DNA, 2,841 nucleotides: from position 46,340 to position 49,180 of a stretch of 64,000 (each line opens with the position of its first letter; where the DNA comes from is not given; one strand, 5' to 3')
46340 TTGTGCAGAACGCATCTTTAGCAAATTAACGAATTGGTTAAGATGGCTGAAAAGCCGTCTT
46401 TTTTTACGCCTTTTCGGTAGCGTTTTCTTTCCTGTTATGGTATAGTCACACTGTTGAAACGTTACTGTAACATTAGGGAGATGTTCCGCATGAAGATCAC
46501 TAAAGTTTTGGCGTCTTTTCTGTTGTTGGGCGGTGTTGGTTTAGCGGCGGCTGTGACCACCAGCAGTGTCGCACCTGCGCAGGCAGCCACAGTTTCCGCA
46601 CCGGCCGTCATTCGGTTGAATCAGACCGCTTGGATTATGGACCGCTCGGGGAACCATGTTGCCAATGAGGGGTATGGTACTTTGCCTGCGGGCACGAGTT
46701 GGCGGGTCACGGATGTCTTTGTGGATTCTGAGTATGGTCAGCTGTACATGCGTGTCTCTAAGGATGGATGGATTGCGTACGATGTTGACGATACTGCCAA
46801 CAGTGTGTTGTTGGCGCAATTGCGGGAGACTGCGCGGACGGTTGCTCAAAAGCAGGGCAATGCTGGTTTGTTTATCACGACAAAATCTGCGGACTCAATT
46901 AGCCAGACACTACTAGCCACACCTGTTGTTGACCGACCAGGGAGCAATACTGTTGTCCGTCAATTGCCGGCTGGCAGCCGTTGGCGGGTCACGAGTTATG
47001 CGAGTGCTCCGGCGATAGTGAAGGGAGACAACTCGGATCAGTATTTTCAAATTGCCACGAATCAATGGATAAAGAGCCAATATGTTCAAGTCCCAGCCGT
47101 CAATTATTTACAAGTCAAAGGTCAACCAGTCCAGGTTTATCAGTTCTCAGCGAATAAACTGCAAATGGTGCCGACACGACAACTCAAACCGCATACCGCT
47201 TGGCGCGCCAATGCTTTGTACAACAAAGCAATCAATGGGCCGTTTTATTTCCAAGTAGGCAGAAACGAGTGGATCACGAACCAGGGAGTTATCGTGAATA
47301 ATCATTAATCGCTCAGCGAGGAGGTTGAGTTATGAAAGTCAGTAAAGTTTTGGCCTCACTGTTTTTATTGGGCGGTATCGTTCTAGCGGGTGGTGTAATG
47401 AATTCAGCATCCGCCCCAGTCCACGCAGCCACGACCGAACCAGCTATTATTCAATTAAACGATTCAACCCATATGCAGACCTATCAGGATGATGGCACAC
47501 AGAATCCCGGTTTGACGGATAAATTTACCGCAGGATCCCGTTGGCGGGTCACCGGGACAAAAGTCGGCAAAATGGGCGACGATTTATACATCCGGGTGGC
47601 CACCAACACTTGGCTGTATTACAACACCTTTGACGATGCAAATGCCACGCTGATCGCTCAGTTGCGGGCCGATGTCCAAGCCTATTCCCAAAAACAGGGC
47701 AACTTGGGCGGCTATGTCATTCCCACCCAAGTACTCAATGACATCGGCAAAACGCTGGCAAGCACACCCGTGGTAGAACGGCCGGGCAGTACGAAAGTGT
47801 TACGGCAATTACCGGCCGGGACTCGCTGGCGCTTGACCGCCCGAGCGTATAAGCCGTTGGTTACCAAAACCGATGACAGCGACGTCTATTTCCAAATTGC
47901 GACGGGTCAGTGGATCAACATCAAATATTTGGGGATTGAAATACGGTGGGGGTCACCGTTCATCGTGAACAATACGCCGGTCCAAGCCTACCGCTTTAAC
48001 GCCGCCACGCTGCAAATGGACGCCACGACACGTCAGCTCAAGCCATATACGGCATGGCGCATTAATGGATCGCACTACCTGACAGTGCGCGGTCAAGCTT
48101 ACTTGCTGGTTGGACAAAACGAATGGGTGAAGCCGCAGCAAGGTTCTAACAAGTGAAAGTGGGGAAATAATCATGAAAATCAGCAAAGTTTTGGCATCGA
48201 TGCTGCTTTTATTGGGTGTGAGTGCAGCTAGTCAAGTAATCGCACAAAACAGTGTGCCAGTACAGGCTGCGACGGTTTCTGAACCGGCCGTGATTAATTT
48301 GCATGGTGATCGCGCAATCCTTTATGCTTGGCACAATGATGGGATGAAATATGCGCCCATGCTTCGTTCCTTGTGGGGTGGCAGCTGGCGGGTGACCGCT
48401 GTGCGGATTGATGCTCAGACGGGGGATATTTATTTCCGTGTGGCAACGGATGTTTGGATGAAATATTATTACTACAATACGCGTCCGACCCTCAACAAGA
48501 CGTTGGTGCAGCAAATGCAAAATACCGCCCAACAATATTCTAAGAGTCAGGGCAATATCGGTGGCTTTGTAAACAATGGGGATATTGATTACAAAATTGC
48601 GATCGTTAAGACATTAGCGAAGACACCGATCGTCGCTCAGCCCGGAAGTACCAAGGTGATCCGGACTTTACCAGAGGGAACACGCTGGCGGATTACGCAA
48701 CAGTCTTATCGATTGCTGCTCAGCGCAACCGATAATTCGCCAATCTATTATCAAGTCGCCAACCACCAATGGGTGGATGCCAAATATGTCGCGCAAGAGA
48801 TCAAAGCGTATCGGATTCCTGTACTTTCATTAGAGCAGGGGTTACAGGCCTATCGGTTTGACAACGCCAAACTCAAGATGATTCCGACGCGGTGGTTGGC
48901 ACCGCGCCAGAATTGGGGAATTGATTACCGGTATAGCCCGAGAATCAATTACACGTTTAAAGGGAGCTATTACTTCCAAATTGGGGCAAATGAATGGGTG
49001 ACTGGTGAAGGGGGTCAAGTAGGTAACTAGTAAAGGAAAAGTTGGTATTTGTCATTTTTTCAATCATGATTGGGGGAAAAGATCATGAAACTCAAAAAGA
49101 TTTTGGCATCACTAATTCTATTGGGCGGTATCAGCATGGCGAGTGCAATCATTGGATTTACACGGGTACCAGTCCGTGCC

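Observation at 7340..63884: Very large GW/SH3b-repeat secreted protein family, including two tandem arrays with no enzymatic domain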

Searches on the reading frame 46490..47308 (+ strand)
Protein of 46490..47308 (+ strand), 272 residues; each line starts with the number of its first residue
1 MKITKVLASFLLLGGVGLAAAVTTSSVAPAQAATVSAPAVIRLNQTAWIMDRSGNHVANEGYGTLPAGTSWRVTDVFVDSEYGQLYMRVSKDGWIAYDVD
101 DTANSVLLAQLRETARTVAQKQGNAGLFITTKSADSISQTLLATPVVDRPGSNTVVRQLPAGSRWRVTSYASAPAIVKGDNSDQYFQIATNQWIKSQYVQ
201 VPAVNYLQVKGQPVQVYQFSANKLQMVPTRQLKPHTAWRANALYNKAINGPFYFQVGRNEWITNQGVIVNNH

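Call 5: search_protein_families(library=pfam, proteins=[window:46490-47308:+], max_evalue=0.1)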
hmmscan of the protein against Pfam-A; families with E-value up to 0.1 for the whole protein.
window:46490-47308:+ (272 aa): 1 family
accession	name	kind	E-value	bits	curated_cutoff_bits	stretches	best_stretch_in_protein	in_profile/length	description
PF03217.20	SlpA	-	6.8e-05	23.4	23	0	178-195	45-61/63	Surface layer protein A domain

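Call 12: find_related_loci(query=A1, collection=genome_contigs, flank=10000)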
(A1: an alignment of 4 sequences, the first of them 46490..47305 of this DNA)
Query A1 (272 aa) in genome_contigs; peptide patterns used: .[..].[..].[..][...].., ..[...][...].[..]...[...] (x = any residue, [..] = any of these).
47 stretches matched a pattern; 2 encode a relative of the query (tblastn E <= 1e-3); 2 distinct loci.
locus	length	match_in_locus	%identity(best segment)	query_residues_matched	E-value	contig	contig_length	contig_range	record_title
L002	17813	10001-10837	27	64-262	6e-11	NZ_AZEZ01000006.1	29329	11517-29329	Companilactobacillus mindensis DSM 14500 NODE_8, whole genome shotgun sequence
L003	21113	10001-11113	28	49-272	9e-6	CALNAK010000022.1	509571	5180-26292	MAG TPA_asm: uncultured Lactobacillus sp. isolate ERR4757810_bin.45_CONCOCT_v1.1_MAG genome assembly, contig: ERZ1760302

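Call 13: find_homologous_proteins(query=A1, max_evalue=0.001)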
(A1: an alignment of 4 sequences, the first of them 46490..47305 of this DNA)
Query A1 (4 sequences) (272 aa, profile of the alignment): 6 proteins with E <= 0.001 among 8000 candidates.
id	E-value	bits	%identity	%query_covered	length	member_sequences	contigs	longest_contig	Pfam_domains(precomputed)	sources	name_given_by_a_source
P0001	4.4e-140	484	41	96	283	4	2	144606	-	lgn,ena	-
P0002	7.5e-139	480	46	97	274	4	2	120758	-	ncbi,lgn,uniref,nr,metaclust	ncbi:hypothetical protein [Schleiferilactobacillus perolens]|uniref:Surface layer protein A domain-c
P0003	1.2e-129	450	40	99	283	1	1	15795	-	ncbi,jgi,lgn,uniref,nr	ncbi:hypothetical protein [Schleiferilactobacillus perolens]|jgi:hypothetical protein|uniref:hypothe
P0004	4.5e-127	441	99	100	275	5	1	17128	-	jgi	jgi:hypothetical protein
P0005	1.1e-108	381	69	100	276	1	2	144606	-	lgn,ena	-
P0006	3.8e-81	291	42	97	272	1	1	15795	-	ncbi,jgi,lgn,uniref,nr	ncbi:hypothetical protein [Schleiferilactobacillus perolens]|jgi:hypothetical protein|uniref:hypothe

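Call 36: search_protein_families(library=ncbifam, proteins=[window:46490-47308:+], max_evalue=0.01)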
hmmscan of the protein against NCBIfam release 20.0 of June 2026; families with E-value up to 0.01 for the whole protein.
window:46490-47308:+ (272 aa): 0 families

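Call 55: find_encoding_contigs(protein=P0005, flank=10000, max_places=3)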
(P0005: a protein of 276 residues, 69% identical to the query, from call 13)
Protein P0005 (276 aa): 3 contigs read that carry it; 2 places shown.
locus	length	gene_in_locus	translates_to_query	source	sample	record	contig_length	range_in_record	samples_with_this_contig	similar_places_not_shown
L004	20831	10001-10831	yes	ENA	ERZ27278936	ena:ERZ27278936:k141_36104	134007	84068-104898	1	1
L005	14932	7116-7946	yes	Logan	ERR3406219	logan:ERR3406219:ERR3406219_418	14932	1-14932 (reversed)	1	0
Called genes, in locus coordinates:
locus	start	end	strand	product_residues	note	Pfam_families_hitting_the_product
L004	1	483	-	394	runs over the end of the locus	PF13527:Acetyltransf_9, PF17668:Acetyltransf_17, PF13530:SCP2_2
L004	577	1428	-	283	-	-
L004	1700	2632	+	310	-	PF00535:Glycos_transf_2, PF10111:Glyco_tranf_2_2, PF13641:Glyco_tranf_2_3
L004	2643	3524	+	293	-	PF01488:Shikimate_DH (weak), PF02826:2-Hacid_dh_C (weak), PF03446:NAD_binding_2, PF03807:F420_oxidored, PF14833:NAD_binding_11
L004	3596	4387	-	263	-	-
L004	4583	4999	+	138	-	-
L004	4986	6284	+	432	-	PF00817:IMS, PF11798:IMS_HHH (weak), PF21999:IMS_HHH_1, PF11799:IMS_C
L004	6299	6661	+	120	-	-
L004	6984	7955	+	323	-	-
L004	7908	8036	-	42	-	-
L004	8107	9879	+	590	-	PF03217:SlpA (faint), PF00144:Beta-lactamase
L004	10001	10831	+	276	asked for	-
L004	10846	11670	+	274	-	-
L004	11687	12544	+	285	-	-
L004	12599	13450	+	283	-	-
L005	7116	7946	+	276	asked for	-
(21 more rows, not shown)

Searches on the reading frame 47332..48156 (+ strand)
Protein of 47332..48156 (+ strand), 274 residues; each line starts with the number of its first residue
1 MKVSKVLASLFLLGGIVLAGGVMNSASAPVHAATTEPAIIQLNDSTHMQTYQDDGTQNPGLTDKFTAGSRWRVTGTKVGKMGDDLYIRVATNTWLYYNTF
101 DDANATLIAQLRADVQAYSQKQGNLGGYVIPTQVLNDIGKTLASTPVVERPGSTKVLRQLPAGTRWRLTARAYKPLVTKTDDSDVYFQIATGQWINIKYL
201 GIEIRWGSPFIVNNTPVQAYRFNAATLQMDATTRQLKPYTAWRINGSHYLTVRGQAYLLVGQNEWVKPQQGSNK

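Call 5: search_protein_families(library=pfam, proteins=[window:47332-48156:+], max_evalue=0.1)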
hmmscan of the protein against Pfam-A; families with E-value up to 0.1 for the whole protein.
window:47332-48156:+ (274 aa): 0 families

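Call 8: find_encoding_contigs(protein=window:47332-48156:+, flank=10000, max_places=6)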
Protein window:47332-48156:+ (274 aa): 2 contigs read that carry it; 1 place shown.
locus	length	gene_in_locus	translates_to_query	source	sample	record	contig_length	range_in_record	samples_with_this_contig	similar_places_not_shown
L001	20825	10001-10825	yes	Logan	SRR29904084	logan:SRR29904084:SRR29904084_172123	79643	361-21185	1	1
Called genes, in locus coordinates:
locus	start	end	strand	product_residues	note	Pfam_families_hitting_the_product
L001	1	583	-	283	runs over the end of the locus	-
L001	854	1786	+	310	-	PF00535:Glycos_transf_2, PF10111:Glyco_tranf_2_2, PF13641:Glyco_tranf_2_3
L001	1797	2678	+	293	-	PF01488:Shikimate_DH (weak), PF02826:2-Hacid_dh_C (weak), PF03446:NAD_binding_2, PF03807:F420_oxidored, PF14833:NAD_binding_11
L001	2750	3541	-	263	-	-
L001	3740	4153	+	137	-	-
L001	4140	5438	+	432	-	PF00817:IMS, PF11798:IMS_HHH (weak), PF21999:IMS_HHH_1, PF11799:IMS_C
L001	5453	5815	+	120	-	-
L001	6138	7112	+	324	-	-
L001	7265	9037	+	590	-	PF03217:SlpA (faint), PF00144:Beta-lactamase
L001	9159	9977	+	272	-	-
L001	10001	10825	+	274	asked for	-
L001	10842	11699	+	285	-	-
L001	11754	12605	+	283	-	-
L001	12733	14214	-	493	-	PF03217:SlpA (weak), PF00877:NLPC_P60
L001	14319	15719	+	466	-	PF03217:SlpA (faint), PF19087:DUF5776 (faint), PF13529:Peptidase_C39_2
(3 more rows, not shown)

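Call 36: search_protein_families(library=ncbifam, proteins=[window:47332-48156:+], max_evalue=0.01)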
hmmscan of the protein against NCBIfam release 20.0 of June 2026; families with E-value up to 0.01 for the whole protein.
window:47332-48156:+ (274 aa): 0 families

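Call 63: search_protein_families(library=phrogs, proteins=[window:47332-48156:+], max_evalue=0.01)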
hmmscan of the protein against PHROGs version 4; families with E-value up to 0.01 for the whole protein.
window:47332-48156:+ (274 aa): 1 family
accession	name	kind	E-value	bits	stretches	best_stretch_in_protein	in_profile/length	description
phrog_22269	-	unknown function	0.0062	17.8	0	77-105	22-48/74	-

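Call 68: predict_structure(alignment_id=A8)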
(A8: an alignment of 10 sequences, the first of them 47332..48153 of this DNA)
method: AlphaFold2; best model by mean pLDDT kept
length: 274 residues; sequences in the alignment: 10
mean_pLDDT: 78.2   pTM: 0.71
mean pLDDT of the five models: 78.2, 77.3, 75.4, 75.3, 75.3
residues with pLDDT >= 90: 100; 70-90: 107; 50-70: 31; < 50: 36
segments of 3 or more residues with pLDDT < 50: 1-33
pLDDT, mean of each block of 10 residues (from residue 1): 36 32 36 72 73 65 73 91 88 86 95 94 91 86 93 94 91 90 88 91 74 90 87 90 63 68 81 69
secondary structure, 60 per line:
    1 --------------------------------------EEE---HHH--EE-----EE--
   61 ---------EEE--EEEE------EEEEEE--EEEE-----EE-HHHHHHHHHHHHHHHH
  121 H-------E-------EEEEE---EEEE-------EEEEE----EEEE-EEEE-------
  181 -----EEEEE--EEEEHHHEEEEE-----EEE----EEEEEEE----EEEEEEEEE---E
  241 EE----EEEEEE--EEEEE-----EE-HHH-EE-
elements in order: E39-41 E70-72 E75-78 E85-90 E93-96 H105-121 E137-141 E145-148 E156-160 E165-168 E170-173 E186-190 E193-196 E200-204 E210-212 E217-223 E228-236 E240-242 E247-252 E255-259

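Call 70: fold_search(model_id=the predicted structure, library=pdb)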
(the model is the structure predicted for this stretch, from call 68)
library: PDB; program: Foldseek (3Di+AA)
matches with E <= 10: 503; with E <= 0.001: 3
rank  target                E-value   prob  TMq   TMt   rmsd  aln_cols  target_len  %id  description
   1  7qeh                  3.4e-05  1.00  0.23  0.42   8.8       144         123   12  LTA-binding domain of SlpA, the S-layer protein from Lactobacillus amylovorus (released 2022-12-14)
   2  9a7d_A                7.5e-05  1.00  0.20  0.12  20.1       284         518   12  Integrative model of YRVJ-YACD by crosslinking MS and deep learning (released 2024-09-18)
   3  6ilu_A                5.4e-04  1.00  0.21  0.40  10.9       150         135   13  Endolysin LysPBC5 CBD (released 2019-07-31)
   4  8alu                  2.3e-03  1.00  0.21  0.38   9.0       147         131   11  Crystal structure of the teichoic acid binding domain of SlpA, S-layer protein from Lactobacillus acidophilus (aa. 314-4 (released 2023-08-16)
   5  7qfg                  3.7e-03  0.99  0.20  0.36   9.8       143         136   15  Crystal structure of S-layer protein SlpA from Lactobacillus acidophilus, domain III (aa 309-444) (released 2022-12-21)
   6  6bim                  1.3e-02  0.97  0.20  0.20  12.1       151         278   11  Structure of NlpC1 from Trichomonas vaginalis (released 2018-11-07)
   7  8aol                  1.6e-02  0.98  0.22  0.37   9.0       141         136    8  Crystal structure of S-layer protein SlpX from Lactobacillus acidophilus, domain III (aa 363-499) (released 2023-08-23)
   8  6biq_B                1.8e-02  0.85  0.20  0.21  11.4       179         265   10  Structure of NlpC2 from Trichomonas vaginalis (released 2018-11-07)
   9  6biq_A                2.8e-02  0.93  0.20  0.20  12.1       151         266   11  Structure of NlpC2 from Trichomonas vaginalis (released 2018-11-07)
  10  5dyk                  4.8e-02  0.10  0.12  0.05  22.1       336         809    9  Crystal structure of the cGMP-dependent protein kinase PKG from Plasmodium falciparum - Apo form (released 2015-11-04)
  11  9a4o_B                5.0e-02  0.84  0.22  0.12  13.3       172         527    9  Integrative model of IF2-TAGH by crosslinking MS and deep learning (released 2024-09-18)
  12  4epc                  6.6e-02  0.75  0.20  0.34   9.8       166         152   11  Crystal structure of Autolysin repeat domains from Staphylococcus epidermidis (released 2012-06-06)
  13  7yxw_A                7.3e-02  0.47  0.17  0.29  10.1       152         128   12  Structure of the p22phox A200G mutant in complex with p47phox peptide (released 2022-03-30)
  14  3npf_A                1.1e-01  0.72  0.21  0.19  12.0       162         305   10  Crystal structure of a putative dipeptidyl-peptidase VI (BACOVA_00612) from Bacteroides ovatus at 1.72 A resolution (released 2010-07-28)
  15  4krt_A                1.5e-01  0.60  0.19  0.15  12.6       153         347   12  X-ray structure of endolysin from clostridium perfringens phage phiSM101 (released 2014-04-02)
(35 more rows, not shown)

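Call 83: search_protein_families(library=pfam, alignment_id=A8, max_evalue=0.01)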
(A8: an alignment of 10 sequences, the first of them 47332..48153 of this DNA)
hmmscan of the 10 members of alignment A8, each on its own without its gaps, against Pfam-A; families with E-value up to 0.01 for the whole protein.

A. member 1, window:47332-48153:+ (274 aa): 0 families

B. families by the number of members that match (of 10 scanned): 1 family
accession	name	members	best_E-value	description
PF03217.20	SlpA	2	6.8e-05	Surface layer protein A domain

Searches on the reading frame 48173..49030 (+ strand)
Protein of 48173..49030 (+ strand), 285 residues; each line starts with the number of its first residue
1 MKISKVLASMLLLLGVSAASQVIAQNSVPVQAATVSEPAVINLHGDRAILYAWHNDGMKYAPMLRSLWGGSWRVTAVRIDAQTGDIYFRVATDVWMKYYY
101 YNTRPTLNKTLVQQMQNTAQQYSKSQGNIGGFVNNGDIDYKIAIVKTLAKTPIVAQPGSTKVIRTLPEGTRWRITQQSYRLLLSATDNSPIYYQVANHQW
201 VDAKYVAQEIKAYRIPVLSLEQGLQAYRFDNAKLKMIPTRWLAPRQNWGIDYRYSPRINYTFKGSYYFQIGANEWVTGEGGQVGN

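Call 5: search_protein_families(library=pfam, proteins=[window:48173-49030:+], max_evalue=0.1)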
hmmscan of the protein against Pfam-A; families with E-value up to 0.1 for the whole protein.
window:48173-49030:+ (285 aa): 1 family
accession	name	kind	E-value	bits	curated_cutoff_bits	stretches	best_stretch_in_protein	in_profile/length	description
PF03217.20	SlpA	-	0.065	13.8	23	0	260-276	44-60/63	Surface layer protein A domain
